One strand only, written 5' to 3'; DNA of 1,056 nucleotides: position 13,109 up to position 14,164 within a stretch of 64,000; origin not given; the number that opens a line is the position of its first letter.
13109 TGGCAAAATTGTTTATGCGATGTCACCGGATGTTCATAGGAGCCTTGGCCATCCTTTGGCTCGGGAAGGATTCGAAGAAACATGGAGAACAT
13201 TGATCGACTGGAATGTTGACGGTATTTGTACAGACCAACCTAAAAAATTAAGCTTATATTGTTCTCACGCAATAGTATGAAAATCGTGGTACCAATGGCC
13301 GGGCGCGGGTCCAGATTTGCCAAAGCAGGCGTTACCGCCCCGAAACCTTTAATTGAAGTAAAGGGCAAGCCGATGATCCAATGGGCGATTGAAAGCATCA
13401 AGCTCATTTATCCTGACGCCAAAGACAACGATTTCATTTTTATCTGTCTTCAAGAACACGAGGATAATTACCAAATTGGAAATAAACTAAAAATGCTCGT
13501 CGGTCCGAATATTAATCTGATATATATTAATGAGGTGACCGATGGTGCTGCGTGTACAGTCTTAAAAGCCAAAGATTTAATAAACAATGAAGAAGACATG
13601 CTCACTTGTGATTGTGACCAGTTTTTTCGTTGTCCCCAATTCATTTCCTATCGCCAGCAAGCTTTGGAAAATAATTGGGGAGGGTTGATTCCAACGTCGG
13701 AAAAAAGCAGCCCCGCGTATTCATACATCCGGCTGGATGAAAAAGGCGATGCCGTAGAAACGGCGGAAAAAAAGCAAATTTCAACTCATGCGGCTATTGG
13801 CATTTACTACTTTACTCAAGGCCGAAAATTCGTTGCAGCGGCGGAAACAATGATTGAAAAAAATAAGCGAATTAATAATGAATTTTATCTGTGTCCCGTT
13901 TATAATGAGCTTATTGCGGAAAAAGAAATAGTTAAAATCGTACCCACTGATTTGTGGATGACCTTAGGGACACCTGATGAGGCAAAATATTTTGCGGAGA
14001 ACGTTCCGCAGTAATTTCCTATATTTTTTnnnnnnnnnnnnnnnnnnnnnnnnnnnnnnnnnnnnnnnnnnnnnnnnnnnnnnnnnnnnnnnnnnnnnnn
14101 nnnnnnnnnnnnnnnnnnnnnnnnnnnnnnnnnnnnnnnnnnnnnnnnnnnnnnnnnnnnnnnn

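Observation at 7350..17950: Low-GC gene block inside a GC-rich glycan locus, encoding an unusual activated-polyol or sugar-phosphate decoration pathway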

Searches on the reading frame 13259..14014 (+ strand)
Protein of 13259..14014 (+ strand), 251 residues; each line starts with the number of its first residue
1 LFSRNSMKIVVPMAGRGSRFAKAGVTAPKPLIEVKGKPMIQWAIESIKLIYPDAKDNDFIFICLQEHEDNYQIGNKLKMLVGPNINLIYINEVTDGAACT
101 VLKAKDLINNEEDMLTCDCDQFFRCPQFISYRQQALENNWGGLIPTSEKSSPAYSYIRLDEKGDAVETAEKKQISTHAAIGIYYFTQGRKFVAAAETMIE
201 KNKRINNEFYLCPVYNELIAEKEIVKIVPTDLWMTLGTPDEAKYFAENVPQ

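Call 4: search_protein_families(library=pfam, proteins=[window:13259-14014:+], max_evalue=0.01)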
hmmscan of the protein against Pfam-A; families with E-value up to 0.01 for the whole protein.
window:13259-14014:+ (251 aa): 3 families
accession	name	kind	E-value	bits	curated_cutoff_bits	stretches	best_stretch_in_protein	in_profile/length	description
PF00483.29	NTP_transferase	-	3.5e-13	50.1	21.2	1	14-240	7-233/245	Nucleotidyl transferase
PF12804.13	NTP_transf_3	-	1e-05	26.2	27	1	10-139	2-114/160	MobA-like NTP transferase domain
PF01128.25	IspD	-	0.00054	20.2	27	1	8-68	2-55/221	2-C-methyl-D-erythritol 4-phosphate cytidylyltransferase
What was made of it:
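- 13277..14014 (+): NTb, an RmlA-superfamily nucleotidyltransferase of the 4EVW / probable BcbE-like family. It has the canonical GxGxR...K signature. PF00483 (call 4).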

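Call 5: search_protein_families(library=ncbifam, proteins=[window:13259-14014:+], max_evalue=0.01)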
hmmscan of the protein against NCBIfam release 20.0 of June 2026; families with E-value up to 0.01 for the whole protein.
window:13259-14014:+ (251 aa): 19 families
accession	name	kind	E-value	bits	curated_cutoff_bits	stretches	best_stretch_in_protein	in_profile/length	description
TIGR03992.1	Arch_glmU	subfamily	1.1e-13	50.9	292.1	1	7-239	1-217/393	bifunctional sugar-1-phosphate nucleotidylyltransferase/acetyltransferase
NF041173.1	Sug_nt_acttase_Thmprot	equivalog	1.9e-12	46.8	600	1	7-239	1-217/405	bifunctional sugar-1-phosphate nucleotidylyltransferase/acetyltransferase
TIGR01208.1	rmlA_long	equivalog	1.2e-10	40.9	320.25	1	8-238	1-223/353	glucose-1-phosphate thymidylyltransferase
NF041313.1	UDPGP_AglF_Halo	equivalog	5.6e-09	35.8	400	1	7-241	1-226/234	UTP--glucose-1-phosphate uridylyltransferase AglF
NF045761.1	NAMPUrTaseMurU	equivalog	9.6e-09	35.4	250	1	7-48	1-42/226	N-acetylmuramate alpha-1-phosphate uridylyltransferase MurU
NF010937.0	PRK14357.1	equivalog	1.1e-07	31.1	658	1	7-217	1-198/448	bifunctional UDP-N-acetylglucosamine diphosphorylase/glucosamine-1-phosphate N-acetyltransferase GlmU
TIGR01173.1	glmU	equivalog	1.7e-06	27.2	366.85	1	7-238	1-223/452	bifunctional UDP-N-acetylglucosamine diphosphorylase/glucosamine-1-phosphate N-acetyltransferase GlmU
TIGR01099.1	galU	equivalog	1.5e-05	24.7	326.8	1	7-47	2-42/261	UTP--glucose-1-phosphate uridylyltransferase GalU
NF010933.0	PRK14353.1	equivalog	2.5e-05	23.1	505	1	5-241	4-232/453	bifunctional UDP-N-acetylglucosamine diphosphorylase/glucosamine-1-phosphate N-acetyltransferase GlmU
TIGR01207.1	rmlA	equivalog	7e-05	22.1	360.65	1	13-196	6-184/286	glucose-1-phosphate thymidylyltransferase RfbA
TIGR02623.1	G1P_cyt_trans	equivalog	0.00011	21.7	300.25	1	7-63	1-52/255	glucose-1-phosphate cytidylyltransferase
TIGR00453.1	ispD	equivalog_domain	0.00038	20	181.3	1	9-68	2-54/219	2-C-methyl-D-erythritol 4-phosphate cytidylyltransferase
NF045697.1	MurNAcPUrMurU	equivalog_domain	0.0025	17.2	370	0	205-244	184-222/229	N-acetylmuramate alpha-1-phosphate uridylyltransferase MurU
NF007516.0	PRK10122.1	equivalog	0.0037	16.5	534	1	6-47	3-44/297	UTP--glucose-1-phosphate uridylyltransferase GalF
NF010934.1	PRK14354.1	equivalog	0.004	15.7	450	1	10-230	3-214/447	bifunctional UDP-N-acetylglucosamine diphosphorylase/glucosamine-1-phosphate N-acetyltransferase GlmU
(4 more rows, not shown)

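Call 6: search_solved_structures(query=window:13259-14014:+, max_evalue=0.01)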
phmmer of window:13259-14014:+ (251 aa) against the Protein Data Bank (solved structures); distinct sequences matched with E-value up to 0.01: 12.
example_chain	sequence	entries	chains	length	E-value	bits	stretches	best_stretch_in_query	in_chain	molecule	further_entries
4evw_A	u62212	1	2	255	7.1e-14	54.9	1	9-222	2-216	Nucleoside-diphosphate-sugar pyrophosphorylase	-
4ho0_A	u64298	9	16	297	0.00036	23.1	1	8-187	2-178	Glucose-1-phosphate thymidylyltransferase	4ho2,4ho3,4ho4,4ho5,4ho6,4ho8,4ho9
9o90_A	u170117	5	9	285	0.00042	22.9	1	8-47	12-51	UTP--glucose-1-phosphate uridylyltransferase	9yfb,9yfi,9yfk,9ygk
3pkq_A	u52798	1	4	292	0.00065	22.3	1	8-187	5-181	Glucose-1-phosphate thymidylyltransferase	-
3pkp_A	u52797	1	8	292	0.0007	22.2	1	8-187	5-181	Glucose-1-phosphate thymidylyltransferase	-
5i1f_A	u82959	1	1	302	0.00075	22.1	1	7-46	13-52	UTP--glucose-1-phosphate uridylyltransferase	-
5vct_A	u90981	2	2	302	0.00095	21.8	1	8-46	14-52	UTP--glucose-1-phosphate uridylyltransferase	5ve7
5j49_A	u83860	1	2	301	0.0011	21.5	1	7-47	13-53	UTP--glucose-1-phosphate uridylyltransferase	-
2ux8_A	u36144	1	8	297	0.0022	20.5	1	7-47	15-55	GLUCOSE-1-PHOSPHATE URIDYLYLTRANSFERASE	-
1iim_A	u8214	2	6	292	0.0029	20.2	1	8-187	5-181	glucose-1-phosphate thymidylyltransferase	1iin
8f73_A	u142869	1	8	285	0.0031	20.1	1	7-46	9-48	UTP--glucose-1-phosphate uridylyltransferase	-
1tzf_A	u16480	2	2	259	0.0092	18.5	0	8-63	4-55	Glucose-1-phosphate cytidylyltransferase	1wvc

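Call 14: find_homologous_proteins(query=window:13259-14014:+, max_evalue=1e-10)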
Query window:13259-14014:+ (251 aa): 7768 proteins with E <= 1e-10 among 8000 candidates; the best 120 are listed.
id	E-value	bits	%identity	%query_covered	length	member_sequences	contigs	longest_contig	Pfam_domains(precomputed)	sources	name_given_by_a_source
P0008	2.6e-163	559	100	98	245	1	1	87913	PF00483.30,PF12804.14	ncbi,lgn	-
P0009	1.8e-106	373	64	98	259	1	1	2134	PF00483.30,PF12804.14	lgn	-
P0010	5.4e-106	371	67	95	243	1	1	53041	PF00483.30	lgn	-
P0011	2.9e-103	362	64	98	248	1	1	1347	PF00483.30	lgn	-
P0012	1.5e-102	360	65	95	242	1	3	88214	PF00483.30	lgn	-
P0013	7.1e-101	355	65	95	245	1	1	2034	PF00483.30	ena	-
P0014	3.2e-98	346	61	98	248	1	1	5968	PF00483.30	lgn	-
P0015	7.8e-96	338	61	97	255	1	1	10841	PF00483.30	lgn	-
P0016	7.2e-95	335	61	98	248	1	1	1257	PF00483.30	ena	-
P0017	4.0e-94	333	60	98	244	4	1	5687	PF00483.30,PF12804.14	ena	-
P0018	8.3e-94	332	60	97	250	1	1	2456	PF00483.30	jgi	jgi:dTDP-glucose pyrophosphorylase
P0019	1.0e-93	331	58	97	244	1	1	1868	PF00483.30,PF12804.14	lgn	-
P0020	5.1e-93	329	59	97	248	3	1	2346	PF00483.30,PF12804.14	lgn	-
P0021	5.9e-91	322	59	98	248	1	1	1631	PF00483.30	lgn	-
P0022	7.6e-91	322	57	97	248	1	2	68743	PF00483.30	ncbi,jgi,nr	ncbi:glycosyl transferase family 2 [Candidatus Parcubacteria bacterium]|nr:MAG: glycosyl transferase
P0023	9.8e-91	321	58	97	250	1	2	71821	PF00483.30,PF12804.14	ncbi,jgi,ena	-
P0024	3.0e-90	320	58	97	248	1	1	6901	PF00483.30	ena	-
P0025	2.8e-88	313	55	97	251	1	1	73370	PF00483.30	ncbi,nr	ncbi:glycosyltransferase family 2 protein [Candidatus Roizmanbacteria bacterium]|nr:glycosyltransfer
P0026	7.5e-88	312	57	98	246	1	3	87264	PF00483.30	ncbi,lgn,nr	ncbi:MAG: glycosyltransferase family 2 protein [Candidatus Liptonbacteria bacterium]|nr:glycosyltran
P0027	3.1e-87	310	56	96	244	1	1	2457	PF00483.30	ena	-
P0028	5.0e-87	309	57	97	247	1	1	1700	PF00483.30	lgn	-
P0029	3.7e-86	306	58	95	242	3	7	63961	PF00483.30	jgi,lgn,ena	-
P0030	4.8e-86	306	55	98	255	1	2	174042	PF00483.30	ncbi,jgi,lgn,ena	-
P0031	4.8e-86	306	54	98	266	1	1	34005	PF00483.30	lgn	-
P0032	2.1e-85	304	55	98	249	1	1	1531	PF00483.30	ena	-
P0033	1.2e-84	301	55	97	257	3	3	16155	PF00483.30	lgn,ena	-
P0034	1.0e-83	298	57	98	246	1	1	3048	PF00483.30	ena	-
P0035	1.6e-83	298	55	95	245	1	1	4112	PF00483.30,PF12804.14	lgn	-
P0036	3.2e-80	287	52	97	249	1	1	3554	PF00483.30,PF12804.14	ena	-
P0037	4.1e-79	283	55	95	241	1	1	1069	PF00483.30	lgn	-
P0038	1.1e-78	282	55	96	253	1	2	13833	PF00483.30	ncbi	-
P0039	1.3e-78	282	54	96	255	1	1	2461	PF00483.30,PF12804.14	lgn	-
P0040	3.6e-77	277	52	96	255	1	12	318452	PF00483.30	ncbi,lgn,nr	ncbi:glycosyltransferase family 2 protein [Candidatus Uhrbacteria bacterium]|nr:glycosyltransferase 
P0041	6.2e-77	276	52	96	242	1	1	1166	PF00483.30,PF12804.14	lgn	-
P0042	8.4e-77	276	53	96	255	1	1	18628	PF00483.30,PF12804.14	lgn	-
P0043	1.3e-76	275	54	94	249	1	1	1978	PF00483.30,PF12804.14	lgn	-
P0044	1.5e-75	272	53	94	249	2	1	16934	PF00483.30,PF12804.14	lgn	-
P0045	3.9e-75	270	53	96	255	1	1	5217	PF00483.30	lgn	-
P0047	2.5e-73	264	52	96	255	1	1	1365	PF00483.30,PF12804.14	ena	-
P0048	2.6e-71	258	50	95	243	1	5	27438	PF00483.30,PF01128.26,PF12804.14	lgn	-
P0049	1.5e-67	246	49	96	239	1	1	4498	PF00483.30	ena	-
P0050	1.0e-66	243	48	96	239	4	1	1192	PF00483.30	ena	-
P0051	6.8e-65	237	48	96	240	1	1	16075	PF00483.30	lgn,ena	-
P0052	6.9e-64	234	48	96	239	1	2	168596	PF00483.30,PF01128.26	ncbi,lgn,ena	-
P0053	1.0e-63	233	46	95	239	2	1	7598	PF00483.30,PF01128.26,PF12804.14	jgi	-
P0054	1.7e-63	232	47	95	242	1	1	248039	PF00483.30,PF12804.14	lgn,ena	-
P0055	9.5e-63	230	50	95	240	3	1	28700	PF00483.30,PF12804.14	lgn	-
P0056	2.7e-62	228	47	95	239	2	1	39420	PF00483.30,PF12804.14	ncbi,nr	ncbi:glycosyltransferase family 2 protein [Candidatus Woesearchaeota archaeon]|nr:glycosyltransferas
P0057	5.2e-62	227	47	95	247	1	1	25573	PF00483.30,PF12804.14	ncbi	-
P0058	7.0e-62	227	47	95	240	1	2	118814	PF00483.30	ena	-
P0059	1.2e-61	226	47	96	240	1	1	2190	PF00483.30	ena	-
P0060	2.4e-61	225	48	95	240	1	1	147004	PF00483.30,PF12804.14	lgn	-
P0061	3.0e-61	225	48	96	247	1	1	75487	PF00483.30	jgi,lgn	jgi:dTDP-glucose pyrophosphorylase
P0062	4.0e-61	224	47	95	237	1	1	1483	PF00483.30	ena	-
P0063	4.7e-61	224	48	96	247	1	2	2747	PF00483.30,PF12804.14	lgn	-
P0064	7.2e-61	224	46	95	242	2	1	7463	PF00483.30,PF12804.14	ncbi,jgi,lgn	ncbi:MAG: hypothetical protein RLZZ455_1115 [Candidatus Parcubacteria bacterium]|jgi:dTDP-glucose py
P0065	9.3e-61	223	45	95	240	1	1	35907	PF00483.30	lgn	-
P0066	1.2e-60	223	47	97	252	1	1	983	PF00483.30,PF12804.14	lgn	-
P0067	1.2e-60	223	46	95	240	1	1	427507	PF00483.30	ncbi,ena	-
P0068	2.2e-60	222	45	95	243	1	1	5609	PF00483.30,PF12804.14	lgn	-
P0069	2.4e-60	222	46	95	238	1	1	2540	PF00483.30,PF12804.14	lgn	-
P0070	5.7e-60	221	46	98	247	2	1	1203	PF00483.30,PF12804.14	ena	-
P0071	7.8e-60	220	49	95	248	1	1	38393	PF00483.30,PF12804.14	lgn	-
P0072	9.9e-60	220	49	94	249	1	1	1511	PF00483.30,PF12804.14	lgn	-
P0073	1.6e-59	219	44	95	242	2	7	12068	PF00483.30,PF12804.14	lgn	-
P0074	1.9e-59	219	47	96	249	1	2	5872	PF00483.30,PF12804.14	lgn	-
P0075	2.6e-59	219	46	95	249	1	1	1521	PF00483.30,PF01128.26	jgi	jgi:dTDP-glucose pyrophosphorylase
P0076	2.8e-59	218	46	95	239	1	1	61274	PF00483.30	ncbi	-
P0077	2.9e-59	218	44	95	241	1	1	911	PF00483.30,PF01128.26,PF12804.14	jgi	jgi:dTDP-glucose pyrophosphorylase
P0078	3.0e-59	218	47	95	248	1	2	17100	PF00483.30,PF12804.14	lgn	-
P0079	3.9e-59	218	46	96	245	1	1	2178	PF00483.30,PF12804.14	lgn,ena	-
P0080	4.0e-59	218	44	95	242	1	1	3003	PF00483.30,PF12804.14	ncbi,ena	-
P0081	5.7e-59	217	45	96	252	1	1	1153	PF00483.30,PF12804.14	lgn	-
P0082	5.9e-59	217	46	96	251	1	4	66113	PF00483.30,PF12804.14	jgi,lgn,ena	-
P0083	7.9e-59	217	48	95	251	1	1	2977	PF00483.30,PF12804.14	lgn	-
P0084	8.1e-59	217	47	95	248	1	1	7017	PF00483.30,PF12804.14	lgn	-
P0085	9.0e-59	217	45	95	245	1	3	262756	PF00483.30,PF12804.14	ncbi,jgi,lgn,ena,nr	ncbi:glycosyl transferase family 2 [Candidatus Micrarchaeota archaeon CG10_big_fil_rev_8_21_14_0_10_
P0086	9.8e-59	217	46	97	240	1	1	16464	PF00483.30,PF12804.14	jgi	jgi:dTDP-glucose pyrophosphorylase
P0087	1.0e-58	217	48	97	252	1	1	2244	PF00483.30,PF12804.14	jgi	jgi:NDP-sugar pyrophosphorylase family protein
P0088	1.1e-58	216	45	95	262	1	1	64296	PF00483.30,PF12804.14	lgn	-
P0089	1.2e-58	216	43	96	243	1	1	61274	PF00483.30,PF12804.14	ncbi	-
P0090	1.6e-58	216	47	95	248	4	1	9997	PF00483.30,PF01128.26,PF12804.14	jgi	jgi:NDP-sugar pyrophosphorylase family protein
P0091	1.8e-58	216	46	96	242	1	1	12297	PF00483.30,PF12804.14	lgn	-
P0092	2.8e-58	215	45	98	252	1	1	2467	PF00483.30,PF12804.14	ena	-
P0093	3.0e-58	215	45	96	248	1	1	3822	PF00483.30,PF12804.14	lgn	-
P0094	3.1e-58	215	45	95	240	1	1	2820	PF00483.30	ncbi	ncbi:MAG: glycosyltransferase family 2 protein [Dehalococcoidia bacterium]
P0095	4.0e-58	215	44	95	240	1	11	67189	PF00483.30,PF12804.14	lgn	-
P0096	4.1e-58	215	46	95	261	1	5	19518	PF00483.30,PF12804.14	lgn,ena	-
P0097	4.1e-58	215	45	95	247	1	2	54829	PF00483.30,PF12804.14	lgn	-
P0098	5.7e-58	214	47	94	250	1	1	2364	PF00483.30,PF12804.14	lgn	-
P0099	8.8e-58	214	45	94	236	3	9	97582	PF00483.30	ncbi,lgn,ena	-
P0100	9.7e-58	213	44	98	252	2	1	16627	PF00483.30,PF12804.14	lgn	-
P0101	1.0e-57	213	47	96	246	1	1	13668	PF00483.30,PF12804.14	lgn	-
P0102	1.2e-57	213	47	95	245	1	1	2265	PF00483.30,PF12804.14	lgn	-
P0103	1.3e-57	213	46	96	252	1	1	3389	PF00483.30,PF12804.14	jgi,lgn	jgi:NDP-sugar pyrophosphorylase family protein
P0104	1.3e-57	213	43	98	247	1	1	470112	PF00483.30,PF12804.14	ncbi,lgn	-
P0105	1.6e-57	213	47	96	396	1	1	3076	PF00483.30,PF12804.14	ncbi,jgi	jgi:dTDP-glucose pyrophosphorylase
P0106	1.6e-57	213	44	98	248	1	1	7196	PF00483.30,PF12804.14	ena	-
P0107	2.0e-57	212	47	94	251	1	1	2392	PF00483.30,PF12804.14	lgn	-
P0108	2.2e-57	212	42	95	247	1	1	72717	PF00483.30,PF12804.14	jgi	jgi:NDP-sugar pyrophosphorylase family protein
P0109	2.5e-57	212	46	98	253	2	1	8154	PF00483.30,PF12804.14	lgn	-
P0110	2.6e-57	212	45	98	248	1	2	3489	PF00483.30,PF12804.14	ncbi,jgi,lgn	jgi:NDP-sugar pyrophosphorylase family protein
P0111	2.9e-57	212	43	95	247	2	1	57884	PF00483.30,PF12804.14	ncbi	-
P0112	3.4e-57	212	45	95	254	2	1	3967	PF00483.30,PF12804.14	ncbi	-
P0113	4.4e-57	211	44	95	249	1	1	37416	PF00483.30,PF12804.14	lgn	-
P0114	4.6e-57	211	47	97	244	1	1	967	PF00483.30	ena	-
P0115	4.7e-57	211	46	96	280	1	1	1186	PF00483.30,PF12804.14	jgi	jgi:dTDP-glucose pyrophosphorylase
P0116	5.2e-57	211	46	95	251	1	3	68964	PF00483.30,PF12804.14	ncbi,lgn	-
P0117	5.3e-57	211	46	95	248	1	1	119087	PF00483.30,PF12804.14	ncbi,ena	-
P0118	5.5e-57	211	43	97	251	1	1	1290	PF00483.30,PF12804.14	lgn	-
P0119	5.7e-57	211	46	97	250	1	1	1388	PF00483.30,PF12804.14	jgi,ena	-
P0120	6.1e-57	211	43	96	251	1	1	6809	PF00483.30,PF12804.14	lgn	-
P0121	6.1e-57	211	45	98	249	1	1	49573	PF00483.30,PF12804.14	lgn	-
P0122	6.2e-57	211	45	95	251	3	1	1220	PF00483.30,PF12804.14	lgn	-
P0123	6.9e-57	211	43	96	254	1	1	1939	PF00483.30,PF12804.14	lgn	-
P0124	7.3e-57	211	45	97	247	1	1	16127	PF00483.30,PF12804.14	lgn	-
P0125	7.6e-57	210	46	96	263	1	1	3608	PF00483.30,PF12804.14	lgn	-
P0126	8.1e-57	210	45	95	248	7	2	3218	PF00483.30,PF12804.14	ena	-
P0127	8.6e-57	210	47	98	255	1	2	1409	PF00483.30,PF12804.14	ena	-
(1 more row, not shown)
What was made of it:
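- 13277..14014 (+): 7768 homologues at E<1e-10, many named 'glycosyltransferase family 2 protein' by NCBI (call 14).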

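Call 34: find_encoding_contigs(protein=P0010, flank=8000, max_places=1)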
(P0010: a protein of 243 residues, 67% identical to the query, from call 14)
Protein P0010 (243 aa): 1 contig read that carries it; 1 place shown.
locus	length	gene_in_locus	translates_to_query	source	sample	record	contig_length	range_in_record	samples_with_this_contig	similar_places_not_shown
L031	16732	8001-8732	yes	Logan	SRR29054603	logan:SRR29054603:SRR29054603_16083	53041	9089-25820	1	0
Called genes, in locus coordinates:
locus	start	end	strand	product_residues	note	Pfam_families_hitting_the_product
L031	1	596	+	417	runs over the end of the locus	PF08421:Methyltransf_13, PF13489:Methyltransf_23, PF08242:Methyltransf_12 (faint), PF08484:Methyltransf_14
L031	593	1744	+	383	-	PF13439:Glyco_transf_4, PF00534:Glycos_transf_1, PF13692:Glyco_trans_1_4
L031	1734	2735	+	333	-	PF00535:Glycos_transf_2, PF13641:Glyco_tranf_2_3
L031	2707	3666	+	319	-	PF00535:Glycos_transf_2, PF13641:Glyco_tranf_2_3 (weak)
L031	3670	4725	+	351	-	PF00535:Glycos_transf_2, PF10111:Glyco_tranf_2_2, PF13641:Glyco_tranf_2_3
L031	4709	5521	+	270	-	PF13489:Methyltransf_23, PF13847:Methyltransf_31, PF08241:Methyltransf_11, PF08242:Methyltransf_12, PF13649:Methyltransf_25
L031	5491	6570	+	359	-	PF16884:ADH_N_2 (weak), PF08240:ADH_N, PF16912:Glu_dehyd_C (weak), PF00107:ADH_zinc_N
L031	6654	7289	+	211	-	PF00483:NTP_transferase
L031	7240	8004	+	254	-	PF03009:GDPD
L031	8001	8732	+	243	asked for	PF00483:NTP_transferase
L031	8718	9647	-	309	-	PF00535:Glycos_transf_2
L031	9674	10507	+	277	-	PF13641:Glyco_tranf_2_3, PF00535:Glycos_transf_2, PF10111:Glyco_tranf_2_2 (weak)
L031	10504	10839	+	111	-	PF01648:ACPS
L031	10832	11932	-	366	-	PF00364:Biotin_lipoyl, PF25984:BSH_YknX (faint), PF02817:E3_binding (weak), PF00198:2-oxoacid_dh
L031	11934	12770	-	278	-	PF04055:Radical_SAM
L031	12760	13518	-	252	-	PF21948:LplA-B_cat, PF03099:BPL_LplA_LipB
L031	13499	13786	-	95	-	PF10437:Lip_prot_lig_C (weak)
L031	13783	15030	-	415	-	PF00890:FAD_binding_2 (weak), PF01134:GIDA (faint), PF01262:AlaDh_PNT_C (faint), PF01266:DAO (weak), PF07992:Pyr_redox_2, PF13738:Pyr_redox_3 (weak), PF00070:Pyr_redox, PF02852:Pyr_redox_dim, +4 more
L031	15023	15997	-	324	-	PF02779:Transket_pyr, PF02780:Transketolase_C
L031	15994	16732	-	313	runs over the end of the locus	PF00676:E1_dh, PF13292:DXP_synthase_N (weak), PF02775:TPP_enzyme_C (weak)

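Call 35: find_encoding_contigs(protein=P0012, flank=8000, max_places=1)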
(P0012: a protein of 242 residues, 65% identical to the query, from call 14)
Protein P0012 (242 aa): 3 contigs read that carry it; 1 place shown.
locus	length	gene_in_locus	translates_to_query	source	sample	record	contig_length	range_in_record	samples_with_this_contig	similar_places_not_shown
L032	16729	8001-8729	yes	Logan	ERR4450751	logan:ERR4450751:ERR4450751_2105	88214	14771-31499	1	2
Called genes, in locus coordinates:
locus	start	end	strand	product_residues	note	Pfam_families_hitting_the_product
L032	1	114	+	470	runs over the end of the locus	PF04932:Wzy_C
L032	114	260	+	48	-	-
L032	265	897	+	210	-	-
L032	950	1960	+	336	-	PF01370:Epimerase, PF04321:RmlD_sub_bind (weak), PF16363:GDP_Man_Dehyd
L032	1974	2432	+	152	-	PF00293:NUDIX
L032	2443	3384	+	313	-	PF01073:3Beta_HSD, PF01370:Epimerase, PF02719:Polysacc_synt_2 (faint), PF16363:GDP_Man_Dehyd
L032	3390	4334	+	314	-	PF01073:3Beta_HSD (faint), PF01370:Epimerase, PF02719:Polysacc_synt_2 (faint), PF16363:GDP_Man_Dehyd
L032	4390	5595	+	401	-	PF00016:RuBisCO_large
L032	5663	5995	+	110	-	-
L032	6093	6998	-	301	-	-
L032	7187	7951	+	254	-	PF03009:GDPD, PF13653:GDPD_2 (faint)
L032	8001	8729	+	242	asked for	PF00483:NTP_transferase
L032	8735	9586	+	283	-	-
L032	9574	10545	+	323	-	PF01370:Epimerase, PF04321:RmlD_sub_bind, PF16363:GDP_Man_Dehyd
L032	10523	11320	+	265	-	PF01370:Epimerase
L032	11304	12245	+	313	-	PF01073:3Beta_HSD, PF01370:Epimerase, PF02719:Polysacc_synt_2, PF04321:RmlD_sub_bind, PF05368:NmrA, PF07993:NAD_binding_4 (weak), PF16363:GDP_Man_Dehyd, PF13460:NAD_binding_10, +1 more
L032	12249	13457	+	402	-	PF13439:Glyco_transf_4, PF13579:Glyco_trans_4_4 (faint), PF20706:GT4-conflict (weak), PF00534:Glycos_transf_1, PF13692:Glyco_trans_1_4, PF13524:Glyco_trans_1_2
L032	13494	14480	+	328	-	PF05050:Methyltransf_21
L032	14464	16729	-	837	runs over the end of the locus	PF09586:YfhO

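Call 55: search_solved_structures(query=A2, max_evalue=0.00001)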
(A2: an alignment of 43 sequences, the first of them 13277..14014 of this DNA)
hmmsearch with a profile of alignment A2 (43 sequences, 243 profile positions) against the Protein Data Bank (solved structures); distinct sequences matched with E-value up to 0.00001: 38.
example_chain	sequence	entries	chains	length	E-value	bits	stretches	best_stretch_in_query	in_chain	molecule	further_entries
4evw_A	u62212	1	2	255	3.1e-37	131.2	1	3-237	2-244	Nucleoside-diphosphate-sugar pyrophosphorylase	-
5z09_A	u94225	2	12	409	1.1e-10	44.3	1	1-173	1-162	Dual sugar-1-phosphate nucleotidylyltransferase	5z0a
7whr_B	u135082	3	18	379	4.3e-10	42.3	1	1-177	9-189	Nucleotidyl transferase family protein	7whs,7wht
8yre_D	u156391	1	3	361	9e-10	41.3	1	1-173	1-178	Mannose-1-phosphate guanylyltransferase 1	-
7x8j_A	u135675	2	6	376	9.9e-10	41.1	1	1-173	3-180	Mannose-1-phosphate guanylyltransferase 1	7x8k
2ggo_A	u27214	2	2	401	1.1e-09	41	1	1-173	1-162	401aa long hypothetical glucose-1-phosphate thymidylyltransferase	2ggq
8yre_A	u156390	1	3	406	1.9e-09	40.2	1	9-176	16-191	ADP-glucose pyrophosphorylase family protein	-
6jq8_A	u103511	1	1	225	2e-09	40.1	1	2-160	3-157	Putative 6-deoxy-D-mannoheptose pathway protein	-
3pkq_A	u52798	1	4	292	2.6e-09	39.7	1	4-177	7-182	Glucose-1-phosphate thymidylyltransferase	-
5xhw_A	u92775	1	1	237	2.8e-09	39.6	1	2-160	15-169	Putative 6-deoxy-D-mannoheptose pathway protein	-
7d72_K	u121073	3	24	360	2.9e-09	39.6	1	1-173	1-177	Mannose-1-phosphate guanyltransferase beta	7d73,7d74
3pkp_A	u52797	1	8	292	4.9e-09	38.9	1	4-177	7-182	Glucose-1-phosphate thymidylyltransferase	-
1h5s_D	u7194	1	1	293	7.6e-09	38.2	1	4-176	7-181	Glucose-1-phosphate thymidylyltransferase 1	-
5ify_A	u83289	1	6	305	8.6e-09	38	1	4-177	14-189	Glucose-1-phosphate thymidylyltransferase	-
5ids_A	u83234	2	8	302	9e-09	38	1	4-177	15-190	Glucose-1-phosphate thymidylyltransferase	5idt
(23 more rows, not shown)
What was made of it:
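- On BcbE-like nucleotidyltransferase-fold family (IPR016873 / 4EVW-like): PF00483 at E 3.5e-13 (calls 4, 6, 55).
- Tried and rejected: Rejected by the profile search (call 55).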
